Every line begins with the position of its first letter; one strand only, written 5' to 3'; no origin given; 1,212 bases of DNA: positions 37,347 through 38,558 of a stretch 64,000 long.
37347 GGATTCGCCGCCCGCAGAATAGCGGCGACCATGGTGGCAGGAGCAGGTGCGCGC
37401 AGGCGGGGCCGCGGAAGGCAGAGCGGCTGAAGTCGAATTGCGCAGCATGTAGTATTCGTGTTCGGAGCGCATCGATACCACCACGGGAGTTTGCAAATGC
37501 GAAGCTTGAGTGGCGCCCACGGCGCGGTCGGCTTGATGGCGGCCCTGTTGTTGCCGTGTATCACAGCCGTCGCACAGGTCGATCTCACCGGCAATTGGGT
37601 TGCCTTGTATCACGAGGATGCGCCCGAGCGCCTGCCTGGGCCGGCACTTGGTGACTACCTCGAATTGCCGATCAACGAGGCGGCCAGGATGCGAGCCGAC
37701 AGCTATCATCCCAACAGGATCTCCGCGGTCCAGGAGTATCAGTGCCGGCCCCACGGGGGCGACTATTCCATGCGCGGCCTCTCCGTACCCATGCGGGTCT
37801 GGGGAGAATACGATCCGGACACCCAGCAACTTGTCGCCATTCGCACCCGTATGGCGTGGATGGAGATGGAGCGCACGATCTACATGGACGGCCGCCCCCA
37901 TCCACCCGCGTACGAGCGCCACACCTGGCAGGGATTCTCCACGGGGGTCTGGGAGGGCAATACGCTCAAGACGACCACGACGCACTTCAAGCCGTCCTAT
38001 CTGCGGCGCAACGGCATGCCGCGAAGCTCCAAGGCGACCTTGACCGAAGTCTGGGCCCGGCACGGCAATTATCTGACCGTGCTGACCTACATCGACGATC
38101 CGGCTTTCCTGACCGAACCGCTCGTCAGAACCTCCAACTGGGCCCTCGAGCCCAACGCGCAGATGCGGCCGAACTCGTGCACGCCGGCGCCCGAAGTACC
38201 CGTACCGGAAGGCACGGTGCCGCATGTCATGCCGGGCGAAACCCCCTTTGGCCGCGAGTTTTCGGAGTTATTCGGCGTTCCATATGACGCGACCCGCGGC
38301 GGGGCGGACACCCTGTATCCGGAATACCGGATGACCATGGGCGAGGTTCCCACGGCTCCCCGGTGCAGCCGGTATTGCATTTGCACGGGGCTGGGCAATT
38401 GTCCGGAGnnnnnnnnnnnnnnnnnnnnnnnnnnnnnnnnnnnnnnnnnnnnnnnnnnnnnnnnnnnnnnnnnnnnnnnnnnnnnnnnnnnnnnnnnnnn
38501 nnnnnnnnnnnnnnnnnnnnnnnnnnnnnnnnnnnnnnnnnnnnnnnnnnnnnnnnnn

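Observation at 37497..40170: Translationally coupled secreted triad (unknown paralog, MBL-fold hydrolase, unknown paralog) between plsC and gyrB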

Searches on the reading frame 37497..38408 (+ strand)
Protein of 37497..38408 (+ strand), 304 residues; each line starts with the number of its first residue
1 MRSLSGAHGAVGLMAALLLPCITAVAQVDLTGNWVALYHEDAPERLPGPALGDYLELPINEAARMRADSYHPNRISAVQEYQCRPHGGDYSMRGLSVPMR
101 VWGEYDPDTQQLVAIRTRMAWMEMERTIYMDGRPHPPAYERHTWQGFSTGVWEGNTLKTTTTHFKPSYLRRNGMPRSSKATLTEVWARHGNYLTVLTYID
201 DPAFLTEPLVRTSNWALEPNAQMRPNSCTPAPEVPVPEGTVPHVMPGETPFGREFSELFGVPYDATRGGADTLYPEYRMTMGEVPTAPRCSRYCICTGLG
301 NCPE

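Call 7: search_protein_families(library=pfam, proteins=[window:37497-38408:+], max_evalue=1)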
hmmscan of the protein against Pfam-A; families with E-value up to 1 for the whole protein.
window:37497-38408:+ (304 aa): 0 families

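Call 8: search_protein_families(library=ncbifam, proteins=[window:37497-38408:+], max_evalue=1)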
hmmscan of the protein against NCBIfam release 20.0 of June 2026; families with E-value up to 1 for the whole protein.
window:37497-38408:+ (304 aa): 0 families

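Call 12: search_solved_structures(query=window:37497-38408:+, max_evalue=10)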
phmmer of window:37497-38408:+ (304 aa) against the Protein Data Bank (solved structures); distinct sequences matched with E-value up to 10: 3.
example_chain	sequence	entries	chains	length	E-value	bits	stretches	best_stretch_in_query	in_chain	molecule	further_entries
3eyw_A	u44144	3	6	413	0.22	14.2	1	105-187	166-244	C-terminal domain of Glutathione-regulated potassium-efflux system protein kefC fused to f | Glutathione-regulated potassium-efflux system protein kefC, linker,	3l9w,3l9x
6z2a_B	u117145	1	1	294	1.5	11.5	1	275-302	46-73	Histone-lysine N-methyltransferase, H3 lysine-9 specific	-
6z2a_A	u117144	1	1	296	1.5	11.5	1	275-302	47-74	Histone-lysine N-methyltransferase, H3 lysine-9 specific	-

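Call 18: find_homologous_proteins(query=window:37497-38408:+)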
Query window:37497-38408:+ (304 aa): 5466 proteins with E <= 0.001 among 6256 candidates; the best 120 are listed.
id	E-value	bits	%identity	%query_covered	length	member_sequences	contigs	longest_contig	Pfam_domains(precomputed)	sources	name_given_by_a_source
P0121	3.2e-202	689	95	100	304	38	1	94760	-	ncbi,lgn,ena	-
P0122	2.9e-179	614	85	99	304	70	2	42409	-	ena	-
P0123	8.0e-149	514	71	98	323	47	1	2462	-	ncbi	-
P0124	4.2e-130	452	63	96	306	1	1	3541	-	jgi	jgi:hypothetical protein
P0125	2.8e-128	446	66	92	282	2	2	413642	-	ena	-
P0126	4.9e-125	435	63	93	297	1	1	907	-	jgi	jgi:hypothetical protein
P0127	1.7e-124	434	67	92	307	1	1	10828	-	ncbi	-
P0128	5.7e-124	432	65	94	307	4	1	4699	-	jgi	jgi:hypothetical protein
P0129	1.6e-123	430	62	97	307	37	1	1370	-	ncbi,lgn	-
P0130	3.2e-123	429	63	98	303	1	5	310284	-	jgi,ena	jgi:hypothetical protein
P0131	4.6e-123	429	63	97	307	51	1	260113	-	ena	-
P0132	7.1e-123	428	63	95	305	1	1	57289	-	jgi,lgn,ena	-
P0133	1.9e-122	427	63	95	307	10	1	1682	-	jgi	jgi:hypothetical protein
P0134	4.8e-122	426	62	98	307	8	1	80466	-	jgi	jgi:hypothetical protein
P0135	2.0e-121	424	61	97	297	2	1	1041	-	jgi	-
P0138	5.6e-121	422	62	95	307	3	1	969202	-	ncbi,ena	-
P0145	9.0e-120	418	63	96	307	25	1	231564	-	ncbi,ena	-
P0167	1.7e-116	407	61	92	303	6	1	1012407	-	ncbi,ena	-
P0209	9.9e-113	395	59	96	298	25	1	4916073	-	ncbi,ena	-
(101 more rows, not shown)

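Call 45: predict_structure(alignment_id=A2)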
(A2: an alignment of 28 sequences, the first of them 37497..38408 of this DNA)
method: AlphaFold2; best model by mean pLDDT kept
length: 304 residues; sequences in the alignment: 28
mean_pLDDT: 58.7   pTM: 0.60
mean pLDDT of the five models: 58.7, 57.6, 54.5, 52.2, 50.8
residues with pLDDT >= 90: 32; 70-90: 74; 50-70: 64; < 50: 134
segments of 3 or more residues with pLDDT < 50: 21-24, 39-56, 68-95, 167-174, 227-252, 254-256, 258-262, 264-304
pLDDT, mean of each block of 10 residues (from residue 1): 56 64 65 68 36 52 55 27 32 55 92 88 78 82 74 89 62 59 85 78 73 75 55 40 38 48 41 36 34 34 30
secondary structure, 60 per line:
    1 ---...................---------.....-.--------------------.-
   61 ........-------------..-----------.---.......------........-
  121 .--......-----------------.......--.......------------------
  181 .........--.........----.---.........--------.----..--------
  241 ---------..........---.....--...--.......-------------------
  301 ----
elements in order: H4-22 E32-36 H61-68 E99-105 E112-119 E124-129 E147-153 E156-162 E181-189 E192-200 E209-217 H250-259 H263-267 H275-281

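Call 46: search_protein_representatives(alignment_id=A3)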
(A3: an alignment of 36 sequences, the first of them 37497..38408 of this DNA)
Query: 36 sequences, 300 profile positions. Proteins with E-value up to 0.001 (for the whole library): 8861; up to 1e-10: 3862; up to 1e-30: 808. The best 150 are listed.
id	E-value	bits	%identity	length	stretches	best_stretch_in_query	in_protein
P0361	1.6e-158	543.0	-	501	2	9-274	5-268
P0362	9.5e-128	441.9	-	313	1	10-299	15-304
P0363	6.5e-116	403.1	-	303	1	13-299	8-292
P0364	8.3e-96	337.1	-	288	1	7-278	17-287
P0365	6.4e-92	324.3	-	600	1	6-289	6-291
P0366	3.2e-91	322.0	-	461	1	10-285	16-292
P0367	2.3e-90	319.2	-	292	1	8-290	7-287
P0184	9.8e-90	317.1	-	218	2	170-299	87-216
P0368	5.6e-89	314.7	-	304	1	10-280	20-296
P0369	5.5e-88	311.4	-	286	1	7-280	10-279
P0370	7.4e-88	311.0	-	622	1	9-281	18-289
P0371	1.2e-87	310.3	-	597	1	4-276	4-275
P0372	2.9e-87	309.0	-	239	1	64-250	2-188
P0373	3.9e-87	308.6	-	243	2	29-169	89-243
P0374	5.3e-87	308.2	-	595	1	7-276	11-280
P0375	8.9e-87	307.4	-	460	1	9-286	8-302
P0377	7.0e-86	304.5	-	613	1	7-288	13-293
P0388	8.8e-79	281.2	-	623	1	20-290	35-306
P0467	2.3e-64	233.9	-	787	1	25-280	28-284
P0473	1.0e-63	231.7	-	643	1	19-284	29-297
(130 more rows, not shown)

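Call 47: search_protein_families(library=pfam, proteins=[P0365, P0370, P0371, P0377, P0388, P0467, P0361, P0366, P0375, P0473], max_evalue=0.001)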
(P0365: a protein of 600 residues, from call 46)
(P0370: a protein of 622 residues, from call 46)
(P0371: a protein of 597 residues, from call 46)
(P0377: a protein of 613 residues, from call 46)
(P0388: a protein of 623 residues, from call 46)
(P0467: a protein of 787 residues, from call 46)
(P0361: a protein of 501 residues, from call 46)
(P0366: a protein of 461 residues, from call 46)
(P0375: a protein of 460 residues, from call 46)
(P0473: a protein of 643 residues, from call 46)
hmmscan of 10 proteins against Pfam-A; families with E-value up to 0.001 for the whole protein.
P0365 (600 aa): 1 family
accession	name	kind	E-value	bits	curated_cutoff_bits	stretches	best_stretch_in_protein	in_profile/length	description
PF00753.33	Lactamase_B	-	1e-11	45.6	22.7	1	318-488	5-163/196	Metallo-beta-lactamase superfamily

P0370 (622 aa): 0 families

P0371 (597 aa): 1 family
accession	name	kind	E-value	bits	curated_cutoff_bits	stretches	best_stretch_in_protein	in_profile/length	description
PF00753.33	Lactamase_B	-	5e-10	40.1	22.7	1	318-503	6-183/196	Metallo-beta-lactamase superfamily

P0377 (613 aa): 1 family
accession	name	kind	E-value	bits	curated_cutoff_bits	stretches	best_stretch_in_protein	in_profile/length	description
PF00753.33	Lactamase_B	-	3.7e-11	43.8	22.7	1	339-404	3-69/196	Metallo-beta-lactamase superfamily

P0388 (623 aa): 1 family
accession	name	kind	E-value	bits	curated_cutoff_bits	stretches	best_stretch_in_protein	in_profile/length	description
PF00753.33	Lactamase_B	-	4.5e-08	33.7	22.7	1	344-515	4-167/196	Metallo-beta-lactamase superfamily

P0467 (787 aa): 1 family
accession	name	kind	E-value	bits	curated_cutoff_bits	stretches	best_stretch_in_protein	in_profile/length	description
PF00753.33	Lactamase_B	-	6.4e-11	43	22.7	1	340-510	5-179/196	Metallo-beta-lactamase superfamily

P0361 (501 aa): 0 families

P0366 (461 aa): 1 family
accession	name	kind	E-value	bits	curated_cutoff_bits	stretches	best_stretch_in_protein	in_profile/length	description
PF00753.33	Lactamase_B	-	2.4e-05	24.8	22.7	1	319-383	3-68/196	Metallo-beta-lactamase superfamily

P0375 (460 aa): 0 families

P0473 (643 aa): 1 family
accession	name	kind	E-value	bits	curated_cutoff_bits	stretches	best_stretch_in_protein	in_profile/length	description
PF00753.33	Lactamase_B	-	0.00023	21.6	22.7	0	354-461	12-94/196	Metallo-beta-lactamase superfamily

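Call 67: search_protein_families(library=padloc, proteins=[window:37497-38408:+], max_evalue=0.01)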
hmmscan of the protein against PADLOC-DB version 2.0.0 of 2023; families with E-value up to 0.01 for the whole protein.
window:37497-38408:+ (304 aa): 0 families

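Call 72: search_dna_similar(query=window:37497-38408:+, collection=plasmids, mode=protein, max_rows=15)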
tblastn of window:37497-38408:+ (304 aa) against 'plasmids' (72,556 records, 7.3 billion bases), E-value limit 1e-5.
No match.

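Call 77: list_cluster_members(proteins=[P0209, P0167, P0138, P0145, P0057, P0086, P0112, P0121, P0003])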
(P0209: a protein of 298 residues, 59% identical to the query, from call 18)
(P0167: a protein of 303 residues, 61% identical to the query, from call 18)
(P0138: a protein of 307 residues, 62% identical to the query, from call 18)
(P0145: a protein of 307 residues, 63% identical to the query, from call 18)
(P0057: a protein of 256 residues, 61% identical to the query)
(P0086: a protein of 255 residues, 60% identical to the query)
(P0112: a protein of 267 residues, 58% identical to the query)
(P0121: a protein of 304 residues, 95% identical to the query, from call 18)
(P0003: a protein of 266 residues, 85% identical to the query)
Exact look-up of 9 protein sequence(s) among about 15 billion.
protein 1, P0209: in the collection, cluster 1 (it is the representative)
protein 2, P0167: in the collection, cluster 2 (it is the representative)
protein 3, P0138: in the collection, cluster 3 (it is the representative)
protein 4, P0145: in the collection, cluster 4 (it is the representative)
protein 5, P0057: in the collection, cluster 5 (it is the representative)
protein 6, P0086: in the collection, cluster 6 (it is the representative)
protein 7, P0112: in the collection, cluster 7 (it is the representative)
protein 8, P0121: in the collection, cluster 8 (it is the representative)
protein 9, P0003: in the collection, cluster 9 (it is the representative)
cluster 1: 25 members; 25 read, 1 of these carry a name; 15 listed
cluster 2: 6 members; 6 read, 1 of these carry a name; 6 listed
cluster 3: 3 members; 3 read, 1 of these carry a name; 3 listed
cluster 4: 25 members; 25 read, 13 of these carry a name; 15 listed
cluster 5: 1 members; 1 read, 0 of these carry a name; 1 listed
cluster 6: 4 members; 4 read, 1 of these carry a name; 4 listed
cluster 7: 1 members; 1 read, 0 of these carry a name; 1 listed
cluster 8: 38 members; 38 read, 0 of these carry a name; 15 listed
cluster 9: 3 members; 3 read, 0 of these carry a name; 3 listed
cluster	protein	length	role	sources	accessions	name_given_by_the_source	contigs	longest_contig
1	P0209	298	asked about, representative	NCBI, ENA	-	-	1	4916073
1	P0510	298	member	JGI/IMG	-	hypothetical protein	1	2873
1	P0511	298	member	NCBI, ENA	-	-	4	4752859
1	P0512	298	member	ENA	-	-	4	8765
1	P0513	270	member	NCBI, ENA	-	-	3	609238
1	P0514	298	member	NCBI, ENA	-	-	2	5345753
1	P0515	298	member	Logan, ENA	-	-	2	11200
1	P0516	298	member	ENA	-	-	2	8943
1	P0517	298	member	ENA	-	-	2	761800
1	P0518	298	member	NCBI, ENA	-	-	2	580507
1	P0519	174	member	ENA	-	-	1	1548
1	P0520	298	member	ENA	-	-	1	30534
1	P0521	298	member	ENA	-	-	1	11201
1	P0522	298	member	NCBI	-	-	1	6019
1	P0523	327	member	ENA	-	-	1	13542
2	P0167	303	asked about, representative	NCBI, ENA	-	-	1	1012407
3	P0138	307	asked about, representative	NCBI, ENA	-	-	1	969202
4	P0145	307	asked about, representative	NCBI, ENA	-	-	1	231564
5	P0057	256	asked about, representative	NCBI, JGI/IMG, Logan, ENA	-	-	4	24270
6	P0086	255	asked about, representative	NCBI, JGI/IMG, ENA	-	hypothetical protein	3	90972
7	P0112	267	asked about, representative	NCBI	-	-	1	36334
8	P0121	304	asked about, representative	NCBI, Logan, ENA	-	-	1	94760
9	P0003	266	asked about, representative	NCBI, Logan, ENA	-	-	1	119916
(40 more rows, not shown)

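Call 78: find_encoding_contigs(protein=P0209, flank=9000, max_places=3)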
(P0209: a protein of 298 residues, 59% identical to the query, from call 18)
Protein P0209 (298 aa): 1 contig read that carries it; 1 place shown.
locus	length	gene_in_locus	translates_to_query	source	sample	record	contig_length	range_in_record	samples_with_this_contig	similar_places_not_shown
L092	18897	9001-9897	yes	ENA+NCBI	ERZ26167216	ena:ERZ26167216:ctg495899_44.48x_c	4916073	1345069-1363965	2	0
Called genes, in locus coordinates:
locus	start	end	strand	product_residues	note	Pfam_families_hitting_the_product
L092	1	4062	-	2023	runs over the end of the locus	PF07679:I-set (faint), PF07495:Y_Y_Y (faint), PF14683:CBM-like (faint)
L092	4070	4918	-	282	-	-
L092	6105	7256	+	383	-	PF01408:GFO_IDH_MocA, PF03447:NAD_binding_3 (weak), PF22725:GFO_IDH_MocA_C3, PF02894:GFO_IDH_MocA_C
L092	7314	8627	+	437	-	PF00083:Sugar_tr (weak), PF07690:MFS_1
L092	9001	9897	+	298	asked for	-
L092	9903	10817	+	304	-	PF00753:Lactamase_B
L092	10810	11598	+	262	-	-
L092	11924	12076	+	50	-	-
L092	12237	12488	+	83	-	PF04255:DUF433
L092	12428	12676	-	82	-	-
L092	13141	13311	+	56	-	-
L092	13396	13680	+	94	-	-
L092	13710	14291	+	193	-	PF12796:Ank_2, PF13606:Ank_3 (faint), PF13637:Ank_4 (faint), PF13857:Ank_5 (faint), PF00023:Ank (weak), PF12796:Ank_2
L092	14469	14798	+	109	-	PF12796:Ank_2, PF13857:Ank_5, PF00023:Ank (weak), PF13637:Ank_4, PF13857:Ank_5, PF00023:Ank, PF13606:Ank_3 (weak)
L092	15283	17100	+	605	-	PF01609:DDE_Tnp_1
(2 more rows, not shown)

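Call 79: find_encoding_contigs(protein=P0167, flank=9000, max_places=2)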
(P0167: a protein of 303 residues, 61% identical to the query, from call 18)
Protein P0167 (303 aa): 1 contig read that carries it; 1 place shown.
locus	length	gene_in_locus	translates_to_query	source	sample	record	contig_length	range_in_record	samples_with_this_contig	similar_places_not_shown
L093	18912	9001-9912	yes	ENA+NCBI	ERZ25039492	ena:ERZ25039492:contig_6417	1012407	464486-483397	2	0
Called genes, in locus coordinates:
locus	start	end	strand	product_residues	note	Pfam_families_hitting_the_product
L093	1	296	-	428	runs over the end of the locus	-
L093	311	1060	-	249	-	-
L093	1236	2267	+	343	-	-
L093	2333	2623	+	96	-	PF01402:RHH_1 (weak)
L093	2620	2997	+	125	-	PF01850:PIN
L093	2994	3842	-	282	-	PF12412:DUF3667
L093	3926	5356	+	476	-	PF01979:Amidohydro_1, PF07969:Amidohydro_3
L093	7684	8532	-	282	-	PF13709:DUF4159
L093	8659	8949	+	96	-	-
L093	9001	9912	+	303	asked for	-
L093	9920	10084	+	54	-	-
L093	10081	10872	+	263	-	PF00753:Lactamase_B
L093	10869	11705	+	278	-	-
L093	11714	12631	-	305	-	PF00930:DPPIV_N (faint), PF26550:Tricorn_2nd (weak), PF26549:Tricorn_N, PF07676:PD40 (weak), PF26550:Tricorn_2nd (weak), PF26549:Tricorn_N, PF07676:PD40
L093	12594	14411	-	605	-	PF00069:Pkinase, PF03109:ABC1 (faint), PF07714:PK_Tyr_Ser-Thr, PF26549:Tricorn_N (faint), PF07676:PD40 (faint)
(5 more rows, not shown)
